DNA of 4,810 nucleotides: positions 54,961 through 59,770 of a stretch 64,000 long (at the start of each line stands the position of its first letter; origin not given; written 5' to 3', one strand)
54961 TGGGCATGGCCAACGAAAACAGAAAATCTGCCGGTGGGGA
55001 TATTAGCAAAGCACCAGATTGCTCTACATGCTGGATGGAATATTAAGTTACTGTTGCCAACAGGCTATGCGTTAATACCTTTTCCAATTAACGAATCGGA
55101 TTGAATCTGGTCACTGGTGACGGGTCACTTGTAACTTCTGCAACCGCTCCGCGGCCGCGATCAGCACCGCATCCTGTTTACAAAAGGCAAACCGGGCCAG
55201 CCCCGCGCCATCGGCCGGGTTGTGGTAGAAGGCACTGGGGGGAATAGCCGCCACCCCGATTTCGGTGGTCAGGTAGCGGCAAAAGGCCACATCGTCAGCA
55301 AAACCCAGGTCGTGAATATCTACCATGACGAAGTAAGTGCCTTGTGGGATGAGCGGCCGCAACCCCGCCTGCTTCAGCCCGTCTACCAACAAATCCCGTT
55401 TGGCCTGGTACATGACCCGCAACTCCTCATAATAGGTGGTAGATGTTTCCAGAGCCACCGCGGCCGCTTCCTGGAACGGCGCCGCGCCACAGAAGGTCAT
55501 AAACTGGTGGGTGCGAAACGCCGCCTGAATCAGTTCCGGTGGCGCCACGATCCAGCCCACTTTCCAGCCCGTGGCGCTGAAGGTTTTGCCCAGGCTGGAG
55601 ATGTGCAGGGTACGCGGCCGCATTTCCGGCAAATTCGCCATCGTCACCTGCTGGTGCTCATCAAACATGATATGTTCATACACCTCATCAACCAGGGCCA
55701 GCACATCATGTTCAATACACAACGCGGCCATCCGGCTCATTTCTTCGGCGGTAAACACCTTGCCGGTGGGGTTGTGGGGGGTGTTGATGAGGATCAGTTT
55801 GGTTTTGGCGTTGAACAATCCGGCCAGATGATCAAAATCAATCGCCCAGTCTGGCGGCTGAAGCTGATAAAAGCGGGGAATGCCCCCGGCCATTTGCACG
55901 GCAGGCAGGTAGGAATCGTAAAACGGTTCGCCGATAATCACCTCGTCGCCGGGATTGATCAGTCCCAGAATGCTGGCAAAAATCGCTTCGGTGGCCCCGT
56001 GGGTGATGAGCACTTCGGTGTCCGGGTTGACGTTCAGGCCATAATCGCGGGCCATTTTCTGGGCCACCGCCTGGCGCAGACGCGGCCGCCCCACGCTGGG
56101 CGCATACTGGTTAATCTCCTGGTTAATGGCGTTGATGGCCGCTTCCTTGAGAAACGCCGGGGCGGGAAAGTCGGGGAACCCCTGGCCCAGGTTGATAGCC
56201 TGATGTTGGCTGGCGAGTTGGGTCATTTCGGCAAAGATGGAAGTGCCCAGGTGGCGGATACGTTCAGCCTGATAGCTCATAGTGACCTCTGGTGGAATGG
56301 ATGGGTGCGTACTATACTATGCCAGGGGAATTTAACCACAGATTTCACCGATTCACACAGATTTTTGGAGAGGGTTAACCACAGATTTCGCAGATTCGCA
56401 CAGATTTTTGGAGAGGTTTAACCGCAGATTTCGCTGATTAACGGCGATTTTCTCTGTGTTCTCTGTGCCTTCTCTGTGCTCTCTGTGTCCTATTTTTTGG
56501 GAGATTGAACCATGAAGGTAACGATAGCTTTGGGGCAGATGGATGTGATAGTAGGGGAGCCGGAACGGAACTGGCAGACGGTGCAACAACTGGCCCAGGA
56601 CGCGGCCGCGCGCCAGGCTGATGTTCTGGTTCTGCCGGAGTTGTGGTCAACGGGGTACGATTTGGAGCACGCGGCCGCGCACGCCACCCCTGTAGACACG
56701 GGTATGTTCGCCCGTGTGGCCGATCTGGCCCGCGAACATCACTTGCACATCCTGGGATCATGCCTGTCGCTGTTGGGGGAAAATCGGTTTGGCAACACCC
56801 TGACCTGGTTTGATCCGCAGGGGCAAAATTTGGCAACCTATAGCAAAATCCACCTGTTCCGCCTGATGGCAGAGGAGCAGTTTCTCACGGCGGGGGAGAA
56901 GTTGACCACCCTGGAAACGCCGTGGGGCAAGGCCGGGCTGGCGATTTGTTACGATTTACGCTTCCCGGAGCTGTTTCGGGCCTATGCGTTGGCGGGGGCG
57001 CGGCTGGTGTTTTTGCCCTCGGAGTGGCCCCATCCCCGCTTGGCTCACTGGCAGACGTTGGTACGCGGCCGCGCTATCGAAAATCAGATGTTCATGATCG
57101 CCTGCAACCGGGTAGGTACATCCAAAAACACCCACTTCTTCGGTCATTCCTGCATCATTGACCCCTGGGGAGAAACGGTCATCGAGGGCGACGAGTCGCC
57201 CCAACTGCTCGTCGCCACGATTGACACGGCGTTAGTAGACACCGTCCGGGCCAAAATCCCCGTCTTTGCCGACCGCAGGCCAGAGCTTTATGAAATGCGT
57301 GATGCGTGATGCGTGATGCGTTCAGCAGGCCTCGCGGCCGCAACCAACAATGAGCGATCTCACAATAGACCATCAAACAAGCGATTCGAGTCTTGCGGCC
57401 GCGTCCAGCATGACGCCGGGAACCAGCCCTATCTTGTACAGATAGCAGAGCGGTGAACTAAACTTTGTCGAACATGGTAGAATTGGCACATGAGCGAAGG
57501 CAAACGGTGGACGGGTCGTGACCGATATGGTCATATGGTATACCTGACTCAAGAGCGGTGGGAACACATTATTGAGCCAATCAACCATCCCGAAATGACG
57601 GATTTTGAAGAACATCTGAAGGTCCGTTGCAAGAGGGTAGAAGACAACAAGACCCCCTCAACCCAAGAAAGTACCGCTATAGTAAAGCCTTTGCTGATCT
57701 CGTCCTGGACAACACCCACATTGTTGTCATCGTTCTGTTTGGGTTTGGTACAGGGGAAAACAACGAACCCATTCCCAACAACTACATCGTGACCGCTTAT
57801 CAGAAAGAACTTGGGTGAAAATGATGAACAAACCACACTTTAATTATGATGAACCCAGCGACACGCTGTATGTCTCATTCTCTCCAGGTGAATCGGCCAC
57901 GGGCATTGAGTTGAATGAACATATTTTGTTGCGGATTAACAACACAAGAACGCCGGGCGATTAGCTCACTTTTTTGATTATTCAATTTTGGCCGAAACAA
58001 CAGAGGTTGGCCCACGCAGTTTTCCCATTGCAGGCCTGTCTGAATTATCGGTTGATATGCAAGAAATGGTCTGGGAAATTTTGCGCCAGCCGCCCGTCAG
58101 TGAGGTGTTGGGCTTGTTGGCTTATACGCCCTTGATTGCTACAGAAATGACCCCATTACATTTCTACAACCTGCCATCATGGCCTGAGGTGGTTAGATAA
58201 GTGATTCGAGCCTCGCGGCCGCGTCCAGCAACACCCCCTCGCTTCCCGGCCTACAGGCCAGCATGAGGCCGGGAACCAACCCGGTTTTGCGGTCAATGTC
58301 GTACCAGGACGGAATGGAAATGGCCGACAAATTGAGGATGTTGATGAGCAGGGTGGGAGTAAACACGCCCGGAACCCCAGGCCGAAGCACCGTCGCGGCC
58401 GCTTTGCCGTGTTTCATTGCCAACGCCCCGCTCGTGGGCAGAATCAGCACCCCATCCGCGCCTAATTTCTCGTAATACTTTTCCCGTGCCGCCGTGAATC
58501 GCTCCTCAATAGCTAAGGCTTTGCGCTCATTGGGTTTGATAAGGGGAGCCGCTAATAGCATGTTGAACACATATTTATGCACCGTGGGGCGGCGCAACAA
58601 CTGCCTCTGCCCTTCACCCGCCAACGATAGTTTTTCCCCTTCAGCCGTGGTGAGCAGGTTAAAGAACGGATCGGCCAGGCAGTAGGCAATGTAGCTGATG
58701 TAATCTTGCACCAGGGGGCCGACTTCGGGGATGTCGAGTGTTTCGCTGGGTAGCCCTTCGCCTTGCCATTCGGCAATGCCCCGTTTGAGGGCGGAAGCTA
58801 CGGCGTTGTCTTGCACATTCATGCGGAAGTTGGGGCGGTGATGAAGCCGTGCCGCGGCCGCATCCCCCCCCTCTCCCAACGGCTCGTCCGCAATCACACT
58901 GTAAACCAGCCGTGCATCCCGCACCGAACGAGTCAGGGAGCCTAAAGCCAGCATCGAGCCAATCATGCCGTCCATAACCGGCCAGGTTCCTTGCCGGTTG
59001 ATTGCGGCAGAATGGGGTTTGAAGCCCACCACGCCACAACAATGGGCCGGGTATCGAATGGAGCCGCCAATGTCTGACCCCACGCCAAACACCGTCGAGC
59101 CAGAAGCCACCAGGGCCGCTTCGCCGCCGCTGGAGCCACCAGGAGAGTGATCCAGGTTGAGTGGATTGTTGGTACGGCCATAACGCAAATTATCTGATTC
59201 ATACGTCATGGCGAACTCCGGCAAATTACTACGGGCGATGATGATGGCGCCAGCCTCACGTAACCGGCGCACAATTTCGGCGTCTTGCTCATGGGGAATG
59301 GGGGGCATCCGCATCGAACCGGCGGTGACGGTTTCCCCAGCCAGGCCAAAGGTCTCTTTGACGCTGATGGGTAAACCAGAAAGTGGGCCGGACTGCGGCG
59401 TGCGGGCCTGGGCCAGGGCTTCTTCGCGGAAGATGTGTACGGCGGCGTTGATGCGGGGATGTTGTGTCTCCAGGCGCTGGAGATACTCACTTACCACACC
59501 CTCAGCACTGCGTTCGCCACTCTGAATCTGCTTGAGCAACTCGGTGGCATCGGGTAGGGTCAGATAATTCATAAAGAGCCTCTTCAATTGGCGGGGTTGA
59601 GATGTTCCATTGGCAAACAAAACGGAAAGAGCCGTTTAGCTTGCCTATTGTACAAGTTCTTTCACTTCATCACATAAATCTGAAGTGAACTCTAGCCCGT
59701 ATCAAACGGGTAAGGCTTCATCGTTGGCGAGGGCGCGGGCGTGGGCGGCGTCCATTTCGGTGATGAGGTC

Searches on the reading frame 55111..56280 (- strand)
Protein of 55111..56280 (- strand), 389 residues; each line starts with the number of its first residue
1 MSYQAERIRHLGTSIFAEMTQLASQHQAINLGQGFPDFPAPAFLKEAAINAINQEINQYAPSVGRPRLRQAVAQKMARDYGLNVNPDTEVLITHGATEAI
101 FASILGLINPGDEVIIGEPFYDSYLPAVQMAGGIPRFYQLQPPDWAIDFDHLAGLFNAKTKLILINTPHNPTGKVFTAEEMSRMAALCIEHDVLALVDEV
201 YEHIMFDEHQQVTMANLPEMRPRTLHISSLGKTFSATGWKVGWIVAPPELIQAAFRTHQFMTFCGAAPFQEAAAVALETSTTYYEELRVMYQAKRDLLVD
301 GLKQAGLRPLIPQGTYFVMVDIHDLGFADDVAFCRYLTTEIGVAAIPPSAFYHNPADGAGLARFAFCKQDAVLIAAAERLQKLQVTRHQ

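Call 37: search_protein_families(library=pfam, proteins=[window:55111-56280:-], max_evalue=0.001)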
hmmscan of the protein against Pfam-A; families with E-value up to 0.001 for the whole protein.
window:55111-56280:- (389 aa): 4 families
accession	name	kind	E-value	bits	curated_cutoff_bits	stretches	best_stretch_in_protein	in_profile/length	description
PF00155.27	Aminotran_1_2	-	3.8e-69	234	19.7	1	28-371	3-352/361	Aminotransferase class I and II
PF00266.25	Aminotran_5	-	3.3e-09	36.6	21.5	1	39-200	6-177/371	Aminotransferase class-V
PF01053.26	Cys_Met_Meta_PP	-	6.1e-06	25.5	27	1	91-201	71-176/381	Cys/Met metabolism PLP-dependent enzyme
PF01041.23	DegT_DnrJ_EryC1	-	0.00016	21.5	19.8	1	93-198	45-145/360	DegT/DnrJ/EryC1/StrS aminotransferase family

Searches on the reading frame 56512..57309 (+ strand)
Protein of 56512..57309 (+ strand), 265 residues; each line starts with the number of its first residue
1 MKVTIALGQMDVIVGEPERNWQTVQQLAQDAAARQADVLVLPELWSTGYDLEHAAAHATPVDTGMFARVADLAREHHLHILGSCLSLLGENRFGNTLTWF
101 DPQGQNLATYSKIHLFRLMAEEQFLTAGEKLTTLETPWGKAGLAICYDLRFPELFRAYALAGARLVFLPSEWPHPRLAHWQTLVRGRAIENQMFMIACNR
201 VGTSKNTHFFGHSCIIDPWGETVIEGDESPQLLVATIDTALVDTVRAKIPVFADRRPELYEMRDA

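Call 58: search_protein_families(library=pfam, proteins=[window:56512-57309:+], max_evalue=0.00001)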
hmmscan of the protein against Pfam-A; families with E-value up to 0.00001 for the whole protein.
window:56512-57309:+ (265 aa): 1 family
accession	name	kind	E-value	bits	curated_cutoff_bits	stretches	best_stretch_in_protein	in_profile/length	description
PF00795.27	CN_hydrolase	-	1.1e-58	199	23.2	1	4-246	1-255/256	Carbon-nitrogen hydrolase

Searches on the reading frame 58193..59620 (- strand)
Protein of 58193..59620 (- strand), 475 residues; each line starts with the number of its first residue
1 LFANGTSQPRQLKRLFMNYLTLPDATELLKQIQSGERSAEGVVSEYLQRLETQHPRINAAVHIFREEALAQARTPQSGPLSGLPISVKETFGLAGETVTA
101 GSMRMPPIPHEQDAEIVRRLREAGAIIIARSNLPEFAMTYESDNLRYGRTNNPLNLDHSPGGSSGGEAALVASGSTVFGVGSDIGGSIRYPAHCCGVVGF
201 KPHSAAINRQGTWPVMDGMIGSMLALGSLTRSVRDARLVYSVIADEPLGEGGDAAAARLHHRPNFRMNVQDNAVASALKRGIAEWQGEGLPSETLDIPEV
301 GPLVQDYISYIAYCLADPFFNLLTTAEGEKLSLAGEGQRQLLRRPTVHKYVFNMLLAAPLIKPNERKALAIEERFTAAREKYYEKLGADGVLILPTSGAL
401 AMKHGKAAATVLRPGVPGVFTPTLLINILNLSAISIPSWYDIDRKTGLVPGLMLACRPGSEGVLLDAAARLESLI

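Call 11: search_protein_families(library=ncbifam, proteins=[window:58193-59620:-], max_evalue=0.00001)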
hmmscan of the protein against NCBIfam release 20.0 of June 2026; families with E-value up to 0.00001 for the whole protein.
window:58193-59620:- (475 aa): 26 families (the best 25 are shown)
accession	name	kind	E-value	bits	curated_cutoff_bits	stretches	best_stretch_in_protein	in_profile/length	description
NF005687.0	PRK07487.1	subfamily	1.6e-55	188.8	428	1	24-245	9-239/468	amidase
NF004816.0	PRK06170.1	equivalog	2.2e-52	178.4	503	1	22-269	11-273/493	amidase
NF006631.0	PRK09201.1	equivalog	2.2e-50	171.8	461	1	24-472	8-452/466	AtzE family amidohydrolase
TIGR02715.1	amido_AtzE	subfamily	1.2e-48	166.2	425.75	1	25-247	2-229/452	AtzE family amidohydrolase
NF009119.0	PRK12470.1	equivalog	2e-48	165.6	498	1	25-258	11-246/462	amidase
NF005460.0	PRK07056.1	subfamily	4.6e-48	164.3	447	1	21-303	6-300/457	amidase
NF005688.0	PRK07488.1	equivalog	3.3e-47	161.5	532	1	24-474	12-465/474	indoleacetamide hydrolase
TIGR00132.1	gatA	equivalog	8.4e-47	160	481.1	1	31-245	4-219/466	Asp-tRNA(Asn)/Glu-tRNA(Gln) amidotransferase subunit GatA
NF005899.0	PRK07869.1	equivalog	2.1e-46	158.7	418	1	20-239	12-230/471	amidase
NF004717.0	PRK06061.1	equivalog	4.5e-45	154.3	498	1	21-246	15-242/483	amidase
NF004815.0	PRK06169.1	equivalog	1.5e-44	152.4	506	1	23-251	10-242/471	amidase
NF004622.0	PRK05962.1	equivalog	2.7e-42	145.1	463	1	76-247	49-217/431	amidase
NF005450.0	PRK07042.1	equivalog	3.6e-41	141.1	458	1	25-245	9-229/464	amidase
NF005686.0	PRK07486.1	subfamily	9.2e-39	133.4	465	1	19-246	10-243/486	amidase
NF004766.0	PRK06102.1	equivalog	2.9e-37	128.8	559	1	23-246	8-237/455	amidase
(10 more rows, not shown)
